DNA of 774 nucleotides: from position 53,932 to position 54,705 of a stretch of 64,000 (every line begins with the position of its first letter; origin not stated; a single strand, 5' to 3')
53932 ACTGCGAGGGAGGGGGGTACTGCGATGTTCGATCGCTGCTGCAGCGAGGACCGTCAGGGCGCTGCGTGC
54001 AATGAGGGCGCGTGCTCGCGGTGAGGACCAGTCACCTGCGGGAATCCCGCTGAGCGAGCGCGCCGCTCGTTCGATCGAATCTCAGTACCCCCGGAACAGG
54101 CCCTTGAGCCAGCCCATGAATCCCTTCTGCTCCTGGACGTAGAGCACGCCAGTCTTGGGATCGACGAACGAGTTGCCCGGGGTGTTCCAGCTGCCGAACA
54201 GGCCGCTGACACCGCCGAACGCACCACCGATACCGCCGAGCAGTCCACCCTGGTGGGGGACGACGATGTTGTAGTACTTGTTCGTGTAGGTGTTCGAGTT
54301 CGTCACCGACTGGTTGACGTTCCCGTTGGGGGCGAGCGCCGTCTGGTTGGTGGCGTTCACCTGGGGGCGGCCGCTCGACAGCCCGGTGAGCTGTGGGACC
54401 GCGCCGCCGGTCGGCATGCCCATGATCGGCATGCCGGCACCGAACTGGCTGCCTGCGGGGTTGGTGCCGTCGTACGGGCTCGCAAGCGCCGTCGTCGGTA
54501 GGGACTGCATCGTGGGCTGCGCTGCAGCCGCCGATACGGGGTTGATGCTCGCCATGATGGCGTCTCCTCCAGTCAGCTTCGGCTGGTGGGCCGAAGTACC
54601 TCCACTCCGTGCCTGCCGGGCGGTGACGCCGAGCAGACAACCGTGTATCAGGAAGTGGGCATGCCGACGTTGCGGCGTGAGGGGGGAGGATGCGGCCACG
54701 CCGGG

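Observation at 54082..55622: Pair of paralogous Met/Gly/Asn-rich low-complexity proteins of no recognisable family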

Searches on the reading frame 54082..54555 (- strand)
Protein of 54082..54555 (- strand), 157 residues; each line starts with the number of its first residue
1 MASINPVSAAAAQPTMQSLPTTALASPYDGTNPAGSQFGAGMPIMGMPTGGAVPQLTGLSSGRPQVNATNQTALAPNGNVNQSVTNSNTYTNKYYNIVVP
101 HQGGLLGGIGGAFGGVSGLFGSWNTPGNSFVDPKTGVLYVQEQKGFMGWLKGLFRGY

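Call 4: search_protein_families(library=pfam, proteins=[window:54082-54555:-], max_evalue=10)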
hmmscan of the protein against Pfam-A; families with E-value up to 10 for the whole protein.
window:54082-54555:- (157 aa): 0 families

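Call 5: search_protein_families(library=ncbifam, proteins=[window:54082-54555:-], max_evalue=10)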
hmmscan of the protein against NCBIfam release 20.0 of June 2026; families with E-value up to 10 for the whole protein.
window:54082-54555:- (157 aa): 0 families

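Call 8: find_homologous_proteins(query=window:54085-54555:-, max_evalue=0.001)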
Query window:54085-54555:- (157 aa): 84 proteins with E <= 0.001 among 169 candidates.
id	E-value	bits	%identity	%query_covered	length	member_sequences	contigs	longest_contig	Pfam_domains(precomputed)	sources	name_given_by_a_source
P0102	6.1e-82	291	89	100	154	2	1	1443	-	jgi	jgi:hypothetical protein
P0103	7.5e-82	291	87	100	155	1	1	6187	-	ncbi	-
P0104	8.0e-82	291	86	100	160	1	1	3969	-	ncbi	-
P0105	1.1e-81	290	88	100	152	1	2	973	-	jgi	jgi:hypothetical protein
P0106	1.3e-81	290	87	100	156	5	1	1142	-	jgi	jgi:hypothetical protein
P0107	2.7e-81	289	87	100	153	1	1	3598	-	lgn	-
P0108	4.5e-78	278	83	100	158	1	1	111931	-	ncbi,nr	ncbi:MAG: hypothetical protein JWL76_689 [Thermoleophilia bacterium]|nr:hypothetical protein [Thermo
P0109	1.9e-76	273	84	100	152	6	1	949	-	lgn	-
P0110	7.1e-75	268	85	100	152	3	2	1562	-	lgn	-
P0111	1.2e-73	264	82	100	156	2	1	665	-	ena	-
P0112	1.5e-70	254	81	100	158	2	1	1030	-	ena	-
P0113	1.7e-69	251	76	100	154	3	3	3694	-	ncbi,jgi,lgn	jgi:hypothetical protein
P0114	1.2e-68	248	77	89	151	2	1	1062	-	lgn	-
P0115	1.1e-66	241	74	100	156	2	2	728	-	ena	-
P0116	1.6e-66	241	78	94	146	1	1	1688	-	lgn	-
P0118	2.7e-62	227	73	100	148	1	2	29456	-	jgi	jgi:hypothetical protein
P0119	1.7e-61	225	71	100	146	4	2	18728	-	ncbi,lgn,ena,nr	ncbi:MAG: hypothetical protein KDC46_05350 [Thermoleophilia bacterium]|nr:hypothetical protein [Ther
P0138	1.2e-54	202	65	100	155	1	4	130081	-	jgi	jgi:hypothetical protein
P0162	3.0e-40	156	52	98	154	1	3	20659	-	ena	-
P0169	2.0e-32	130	53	99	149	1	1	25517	-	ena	-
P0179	5.2e-28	116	46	84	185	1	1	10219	-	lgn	-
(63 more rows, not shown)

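Call 11: find_encoding_contigs(protein=P0108, flank=10000, max_places=2)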
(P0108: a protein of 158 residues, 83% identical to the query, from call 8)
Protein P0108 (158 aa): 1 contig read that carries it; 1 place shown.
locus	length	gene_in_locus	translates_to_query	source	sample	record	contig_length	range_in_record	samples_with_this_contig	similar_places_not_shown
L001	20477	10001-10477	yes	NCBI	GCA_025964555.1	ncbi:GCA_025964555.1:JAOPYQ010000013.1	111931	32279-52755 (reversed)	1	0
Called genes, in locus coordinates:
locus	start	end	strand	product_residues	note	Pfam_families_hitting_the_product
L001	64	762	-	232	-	PF01135:PCMT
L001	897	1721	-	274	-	PF00903:Glyoxalase, PF13669:Glyoxalase_4 (faint), PF18029:Glyoxalase_6 (faint), PF00903:Glyoxalase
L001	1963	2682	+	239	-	PF07719:TPR_2 (faint), PF13428:TPR_14 (faint), PF14559:TPR_19 (weak), PF23914:TPR_CcmH_CycH (weak)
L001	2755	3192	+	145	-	-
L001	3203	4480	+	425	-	PF00266:Aminotran_5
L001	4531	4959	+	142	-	PF01592:NifU_N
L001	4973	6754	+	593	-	PF00999:Na_H_Exchanger, PF02254:TrkA_N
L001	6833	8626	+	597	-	-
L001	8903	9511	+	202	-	-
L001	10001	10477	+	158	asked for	-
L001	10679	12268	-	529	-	PF01564:Spermine_synth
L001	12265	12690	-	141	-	PF03994:DUF350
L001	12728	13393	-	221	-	-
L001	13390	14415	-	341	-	PF10936:DUF2617, PF14042:DUF4247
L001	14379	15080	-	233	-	PF13785:DUF4178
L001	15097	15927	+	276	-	PF07885:Ion_trans_2, PF00520:Ion_trans (weak)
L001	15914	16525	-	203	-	PF06559:DCD_N, PF22769:DCD, PF22569:DCD_C, PF00692:dUTPase (weak)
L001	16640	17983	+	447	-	PF00202:Aminotran_3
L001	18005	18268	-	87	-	-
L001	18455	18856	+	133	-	-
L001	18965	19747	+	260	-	PF10502:Peptidase_S26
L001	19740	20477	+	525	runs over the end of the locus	PF00069:Pkinase, PF07714:PK_Tyr_Ser-Thr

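Call 22: find_related_loci(query=A2, collection=genome_contigs, flank=4000)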
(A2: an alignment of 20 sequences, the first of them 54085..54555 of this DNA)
Query A2 (157 aa) in genome_contigs; peptide patterns used: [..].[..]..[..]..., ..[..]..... (x = any residue, [..] = any of these).
64 stretches matched a pattern; 8 encode a relative of the query (tblastn E <= 1e-3); 8 distinct loci.
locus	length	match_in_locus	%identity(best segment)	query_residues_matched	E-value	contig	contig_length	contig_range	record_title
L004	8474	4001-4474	83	1-157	4e-78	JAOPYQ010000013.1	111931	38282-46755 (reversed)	MAG: Thermoleophilia bacterium isolate RYN_232 scaffold_1468553, whole genome shotgun sequence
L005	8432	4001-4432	62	7-157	1e-51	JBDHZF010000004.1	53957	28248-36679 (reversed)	MAG: Thermoleophilia bacterium isolate AS-MICRO-OLR.85 NODE_1595_length_53957_cov_6.264191, whole genome shotgun sequenc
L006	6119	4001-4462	65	1-157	8e-50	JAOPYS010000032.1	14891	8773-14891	MAG: Thermoleophilia bacterium isolate RYN_234 scaffold_4131855, whole genome shotgun sequence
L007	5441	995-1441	58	1-157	3e-47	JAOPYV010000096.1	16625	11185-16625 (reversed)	MAG: Thermoleophilia bacterium isolate RYN_237 scaffold_795622, whole genome shotgun sequence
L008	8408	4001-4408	53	15-156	5e-36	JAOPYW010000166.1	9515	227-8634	MAG: Thermoleophilia bacterium isolate RYN_238 scaffold_124479, whole genome shotgun sequence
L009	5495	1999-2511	43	6-157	1e-29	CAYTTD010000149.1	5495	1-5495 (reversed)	MAG TPA_asm: uncultured Gaiellales bacterium isolate SRP300315_co1_32 genome assembly, contig: NODE_6210_length_5495_cov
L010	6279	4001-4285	49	3-100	2e-20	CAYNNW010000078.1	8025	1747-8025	MAG TPA_asm: uncultured Gaiellales bacterium isolate SRP342105_co2_39 genome assembly, contig: NODE_9889_length_8025_cov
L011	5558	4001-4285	41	64-157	2e-8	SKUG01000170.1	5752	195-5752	MAG: Thermoleophilia bacterium isolate CSSed162cmA_92 CSSed16-2cmA-68937, whole genome shotgun sequence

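Call 23: find_related_loci(query=A2, collection=metagenome_contigs, flank=2500)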
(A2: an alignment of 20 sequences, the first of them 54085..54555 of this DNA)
Query A2 (157 aa) in metagenome_contigs; peptide patterns used: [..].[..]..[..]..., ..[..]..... (x = any residue, [..] = any of these).
87 stretches matched a pattern; 5 encode a relative of the query (tblastn E <= 1e-3); 5 distinct loci.
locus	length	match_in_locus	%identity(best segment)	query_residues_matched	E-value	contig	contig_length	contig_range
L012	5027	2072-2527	83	1-157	2e-76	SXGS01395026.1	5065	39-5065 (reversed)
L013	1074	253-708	85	1-157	2e-79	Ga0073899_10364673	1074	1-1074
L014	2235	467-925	66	1-157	5e-56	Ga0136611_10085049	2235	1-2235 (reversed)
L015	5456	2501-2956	62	1-157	3e-52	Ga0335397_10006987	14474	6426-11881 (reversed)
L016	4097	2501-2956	62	1-157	3e-52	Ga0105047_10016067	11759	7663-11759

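Call 28: predict_structure(alignment_id=A2)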
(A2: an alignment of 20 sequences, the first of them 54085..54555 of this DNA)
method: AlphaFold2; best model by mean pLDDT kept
length: 157 residues; sequences in the alignment: 20
mean_pLDDT: 49.4   pTM: 0.14
mean pLDDT of the five models: 49.4, 46.8, 43.7, 43.5, 39.7
residues with pLDDT >= 90: 0; 70-90: 0; 50-70: 72; < 50: 85
segments of 3 or more residues with pLDDT < 50: 1-7, 9-20, 32-43, 45-47, 56-60, 86-95, 100-104, 110-126
pLDDT, mean of each block of 10 residues (from residue 1): 45 47 50 46 44 49 54 52 48 49 45 42 48 56 59 59
secondary structure, 60 per line:
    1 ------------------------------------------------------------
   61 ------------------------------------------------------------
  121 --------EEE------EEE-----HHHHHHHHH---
elements in order: E129-131 E138-140 H146-154

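Call 30: find_encoding_contigs(protein=P0138, flank=6000, max_places=2)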
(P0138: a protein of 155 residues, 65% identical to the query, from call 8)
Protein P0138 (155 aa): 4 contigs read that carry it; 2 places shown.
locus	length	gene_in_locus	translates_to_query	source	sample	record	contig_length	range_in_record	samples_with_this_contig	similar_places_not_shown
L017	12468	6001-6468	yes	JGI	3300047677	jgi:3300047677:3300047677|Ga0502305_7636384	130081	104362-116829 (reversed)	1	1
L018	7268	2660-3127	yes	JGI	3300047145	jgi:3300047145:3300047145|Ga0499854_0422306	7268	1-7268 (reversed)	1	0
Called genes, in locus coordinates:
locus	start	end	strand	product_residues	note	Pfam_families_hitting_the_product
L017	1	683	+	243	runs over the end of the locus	PF07719:TPR_2 (faint), PF14559:TPR_19 (weak), PF23914:TPR_CcmH_CycH (weak)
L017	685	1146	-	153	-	-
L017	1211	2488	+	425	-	PF00266:Aminotran_5, PF01041:DegT_DnrJ_EryC1 (faint)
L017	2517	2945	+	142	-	PF01592:NifU_N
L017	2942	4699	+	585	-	PF00999:Na_H_Exchanger, PF02254:TrkA_N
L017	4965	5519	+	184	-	-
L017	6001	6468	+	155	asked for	-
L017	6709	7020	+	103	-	-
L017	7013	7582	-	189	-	PF06559:DCD_N, PF22769:DCD, PF22569:DCD_C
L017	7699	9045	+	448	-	PF00202:Aminotran_3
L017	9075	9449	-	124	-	-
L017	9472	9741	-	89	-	-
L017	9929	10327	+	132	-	-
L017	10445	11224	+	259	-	PF10502:Peptidase_S26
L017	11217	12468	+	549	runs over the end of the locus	PF00069:Pkinase, PF07714:PK_Tyr_Ser-Thr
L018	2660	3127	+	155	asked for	-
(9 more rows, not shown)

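Call 31: find_encoding_contigs(protein=P0169, flank=6000, max_places=2)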
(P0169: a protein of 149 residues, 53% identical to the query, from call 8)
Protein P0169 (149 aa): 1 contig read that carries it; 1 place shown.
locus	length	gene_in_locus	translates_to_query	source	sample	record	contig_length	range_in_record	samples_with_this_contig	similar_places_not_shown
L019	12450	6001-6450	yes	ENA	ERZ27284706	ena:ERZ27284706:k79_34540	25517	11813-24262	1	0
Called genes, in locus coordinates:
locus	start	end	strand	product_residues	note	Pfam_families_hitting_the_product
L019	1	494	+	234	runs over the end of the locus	PF14559:TPR_19, PF23914:TPR_CcmH_CycH (weak)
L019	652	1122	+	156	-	-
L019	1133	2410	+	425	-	PF00155:Aminotran_1_2 (weak), PF00266:Aminotran_5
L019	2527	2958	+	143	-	PF01592:NifU_N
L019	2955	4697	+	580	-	PF00999:Na_H_Exchanger, PF02254:TrkA_N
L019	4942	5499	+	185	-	-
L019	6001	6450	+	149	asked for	-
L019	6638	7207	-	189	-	PF06559:DCD_N, PF22769:DCD, PF22569:DCD_C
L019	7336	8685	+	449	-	PF00202:Aminotran_3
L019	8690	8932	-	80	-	-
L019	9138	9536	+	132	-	-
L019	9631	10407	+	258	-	PF10502:Peptidase_S26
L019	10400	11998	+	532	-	PF00069:Pkinase, PF07714:PK_Tyr_Ser-Thr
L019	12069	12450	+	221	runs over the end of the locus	PF21003:NucS_N, PF01939:NucS_C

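Call 32: find_encoding_contigs(protein=P0118, flank=3000, max_places=1)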
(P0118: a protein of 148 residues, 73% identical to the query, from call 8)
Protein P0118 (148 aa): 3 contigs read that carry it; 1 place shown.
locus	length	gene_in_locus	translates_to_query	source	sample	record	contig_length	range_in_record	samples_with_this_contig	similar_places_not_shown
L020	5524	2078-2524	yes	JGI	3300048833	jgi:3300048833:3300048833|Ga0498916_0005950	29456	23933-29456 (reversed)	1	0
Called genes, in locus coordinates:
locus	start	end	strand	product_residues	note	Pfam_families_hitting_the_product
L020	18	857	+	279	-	-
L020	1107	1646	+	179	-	-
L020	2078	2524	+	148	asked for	-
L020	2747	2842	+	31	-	-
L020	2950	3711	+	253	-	-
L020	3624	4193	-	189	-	PF06559:DCD_N, PF22769:DCD, PF22569:DCD_C, PF00692:dUTPase (weak)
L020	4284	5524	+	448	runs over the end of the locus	PF00202:Aminotran_3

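Call 33: find_encoding_contigs(protein=P0119, flank=3000, max_places=1)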
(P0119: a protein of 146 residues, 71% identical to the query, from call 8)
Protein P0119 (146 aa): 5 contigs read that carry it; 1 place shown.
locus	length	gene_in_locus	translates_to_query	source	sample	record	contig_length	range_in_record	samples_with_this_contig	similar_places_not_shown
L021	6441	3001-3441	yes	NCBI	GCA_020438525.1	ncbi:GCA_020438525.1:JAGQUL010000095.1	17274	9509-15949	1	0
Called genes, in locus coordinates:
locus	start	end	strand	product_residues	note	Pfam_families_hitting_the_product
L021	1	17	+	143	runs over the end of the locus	PF01592:NifU_N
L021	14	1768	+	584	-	PF00999:Na_H_Exchanger, PF02254:TrkA_N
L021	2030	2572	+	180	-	-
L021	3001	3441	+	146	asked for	-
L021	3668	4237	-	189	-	PF06559:DCD_N, PF22769:DCD, PF22569:DCD_C, PF00692:dUTPase (weak)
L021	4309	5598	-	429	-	PF10011:DUF2254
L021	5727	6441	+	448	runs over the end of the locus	PF00202:Aminotran_3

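Call 34: find_encoding_contigs(protein=P0162, flank=3000, max_places=1)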
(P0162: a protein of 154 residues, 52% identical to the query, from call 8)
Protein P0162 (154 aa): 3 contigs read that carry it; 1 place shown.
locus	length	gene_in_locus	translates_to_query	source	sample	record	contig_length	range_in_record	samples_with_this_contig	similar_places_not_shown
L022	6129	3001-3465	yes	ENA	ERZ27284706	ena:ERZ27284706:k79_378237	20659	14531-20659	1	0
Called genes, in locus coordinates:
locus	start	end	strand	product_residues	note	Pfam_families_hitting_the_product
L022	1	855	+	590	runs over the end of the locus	PF00999:Na_H_Exchanger, PF02254:TrkA_N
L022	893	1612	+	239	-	-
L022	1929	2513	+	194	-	-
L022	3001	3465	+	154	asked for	-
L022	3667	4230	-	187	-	PF06559:DCD_N, PF22769:DCD, PF22569:DCD_C, PF00692:dUTPase (weak)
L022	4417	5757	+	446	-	PF00202:Aminotran_3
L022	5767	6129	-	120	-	?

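Call 35: find_encoding_contigs(protein=P0179, flank=3000, max_places=1)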
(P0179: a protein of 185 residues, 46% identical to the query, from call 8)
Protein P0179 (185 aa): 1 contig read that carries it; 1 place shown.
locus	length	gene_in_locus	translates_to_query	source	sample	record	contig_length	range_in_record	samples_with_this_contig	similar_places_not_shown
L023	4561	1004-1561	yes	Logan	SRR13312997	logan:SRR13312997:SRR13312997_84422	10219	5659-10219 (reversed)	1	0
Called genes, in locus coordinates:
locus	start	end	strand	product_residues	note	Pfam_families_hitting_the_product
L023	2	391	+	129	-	?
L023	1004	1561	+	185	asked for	-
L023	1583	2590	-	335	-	PF02424:ApbE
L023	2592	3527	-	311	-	-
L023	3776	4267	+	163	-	-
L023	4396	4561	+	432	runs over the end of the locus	PF01794:Ferric_reduct, PF00175:NAD_binding_1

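Call 55: search_solved_structures(query=A2, max_evalue=10)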
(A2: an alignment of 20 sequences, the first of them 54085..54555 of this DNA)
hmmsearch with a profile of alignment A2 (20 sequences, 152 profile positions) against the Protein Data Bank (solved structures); distinct sequences matched with E-value up to 10: 2.
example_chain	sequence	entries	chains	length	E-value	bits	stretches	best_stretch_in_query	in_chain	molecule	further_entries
3mzv_A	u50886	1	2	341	1.8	11.7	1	66-118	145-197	Decaprenyl diphosphate synthase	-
8feh_D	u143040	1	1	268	6.2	10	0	37-85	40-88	Minor capsid protein A1 fusion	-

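Call 56: search_protein_families(library=phrogs, proteins=[window:54082-54555:-], max_evalue=1)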
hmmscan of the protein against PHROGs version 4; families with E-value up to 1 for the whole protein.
window:54082-54555:- (157 aa): 0 families

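Call 85: search_protein_families(library=padloc, proteins=[window:54082-54555:-], max_evalue=1)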
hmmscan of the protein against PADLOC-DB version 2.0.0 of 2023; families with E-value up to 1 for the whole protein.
window:54082-54555:- (157 aa): 0 families

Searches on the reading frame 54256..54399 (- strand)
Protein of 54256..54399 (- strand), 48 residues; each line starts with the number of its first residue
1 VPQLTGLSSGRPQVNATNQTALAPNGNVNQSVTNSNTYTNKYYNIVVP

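Call 65: find_homologous_proteins(query=A10, max_evalue=0.01)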
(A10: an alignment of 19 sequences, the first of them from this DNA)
Query A10 (19 sequences) (48 aa, profile of the alignment): 2 proteins with E <= 0.01 among 1601 candidates.
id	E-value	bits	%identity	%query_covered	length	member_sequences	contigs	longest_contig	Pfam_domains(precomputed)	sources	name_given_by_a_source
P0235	1.2e-13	68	48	60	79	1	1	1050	-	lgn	-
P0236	6.5e-8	50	58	50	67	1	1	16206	-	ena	-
